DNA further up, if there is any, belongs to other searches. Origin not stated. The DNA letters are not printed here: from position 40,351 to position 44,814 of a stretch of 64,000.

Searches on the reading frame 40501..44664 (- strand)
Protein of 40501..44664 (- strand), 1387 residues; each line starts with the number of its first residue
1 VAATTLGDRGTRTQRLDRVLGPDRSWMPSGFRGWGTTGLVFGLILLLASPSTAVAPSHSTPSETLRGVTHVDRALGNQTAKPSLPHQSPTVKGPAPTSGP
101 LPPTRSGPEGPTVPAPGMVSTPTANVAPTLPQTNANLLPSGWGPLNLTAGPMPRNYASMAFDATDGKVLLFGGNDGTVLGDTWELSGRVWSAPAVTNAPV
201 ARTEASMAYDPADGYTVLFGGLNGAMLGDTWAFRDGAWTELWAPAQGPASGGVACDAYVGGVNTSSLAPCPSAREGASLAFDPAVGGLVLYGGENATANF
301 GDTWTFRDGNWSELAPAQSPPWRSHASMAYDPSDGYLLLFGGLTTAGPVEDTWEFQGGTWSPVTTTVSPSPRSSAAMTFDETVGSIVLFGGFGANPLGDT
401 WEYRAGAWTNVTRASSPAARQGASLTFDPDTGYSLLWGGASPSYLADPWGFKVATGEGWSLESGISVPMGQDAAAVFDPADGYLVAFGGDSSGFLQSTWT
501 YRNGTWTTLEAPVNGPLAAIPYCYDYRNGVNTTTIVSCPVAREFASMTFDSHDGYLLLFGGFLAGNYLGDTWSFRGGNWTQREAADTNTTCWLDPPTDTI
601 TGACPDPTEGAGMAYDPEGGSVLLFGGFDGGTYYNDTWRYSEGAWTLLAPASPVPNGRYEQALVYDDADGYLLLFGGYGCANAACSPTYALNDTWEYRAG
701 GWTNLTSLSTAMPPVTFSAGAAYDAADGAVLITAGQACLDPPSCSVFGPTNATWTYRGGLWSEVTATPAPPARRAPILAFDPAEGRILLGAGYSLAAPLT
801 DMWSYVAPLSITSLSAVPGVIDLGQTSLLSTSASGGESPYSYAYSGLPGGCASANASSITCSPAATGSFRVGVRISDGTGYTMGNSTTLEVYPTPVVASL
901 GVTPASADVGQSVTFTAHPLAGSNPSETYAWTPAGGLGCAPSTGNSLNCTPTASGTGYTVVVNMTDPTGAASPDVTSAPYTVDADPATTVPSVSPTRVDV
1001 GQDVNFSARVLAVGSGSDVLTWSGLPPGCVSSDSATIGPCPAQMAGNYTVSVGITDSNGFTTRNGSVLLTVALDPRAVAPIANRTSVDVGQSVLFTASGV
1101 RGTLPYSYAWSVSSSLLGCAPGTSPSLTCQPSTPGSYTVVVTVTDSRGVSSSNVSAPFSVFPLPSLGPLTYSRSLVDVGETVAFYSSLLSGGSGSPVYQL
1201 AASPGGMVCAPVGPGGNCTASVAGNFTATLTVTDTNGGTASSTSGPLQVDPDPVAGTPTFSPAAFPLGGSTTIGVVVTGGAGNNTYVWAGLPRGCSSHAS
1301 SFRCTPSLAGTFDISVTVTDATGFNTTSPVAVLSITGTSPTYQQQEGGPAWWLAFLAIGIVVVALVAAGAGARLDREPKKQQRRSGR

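Call 86: search_protein_families(library=pfam, proteins=[window:40501-44664:-], max_evalue=0.0001)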
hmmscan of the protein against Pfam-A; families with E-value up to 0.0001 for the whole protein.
window:40501-44664:- (1387 aa): 7 families
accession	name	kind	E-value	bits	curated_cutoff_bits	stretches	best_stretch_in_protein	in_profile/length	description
PF24681.1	Kelch_KLHDC2_KLHL20_DRC7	-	2.3e-48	164.9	50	5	270-428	47-212/221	KLHDC2/KLHL20/DRC7 Kelch-repeats domain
PF13418.12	Kelch_4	-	6e-32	109.8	21.6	0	323-366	2-45/49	Galactose oxidase, central domain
PF13415.12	Kelch_3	-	4.2e-27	94.2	22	2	335-380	2-48/48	Galactose oxidase, central domain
PF24981.1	Beta-prop_ATRN-LZTR1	-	5.6e-20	72.2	50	2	537-708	35-198/289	Attractin/LZTR1 beta-propeller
PF00801.26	PKD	-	4.7e-12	46.2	23.5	1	1082-1154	6-76/80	PKD domain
PF13964.12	Kelch_6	-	3.2e-10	40.1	25.3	0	619-650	11-45/50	Kelch motif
PF18911.6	PKD_4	-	7.4e-07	29.6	27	0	1079-1155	3-80/85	PKD domain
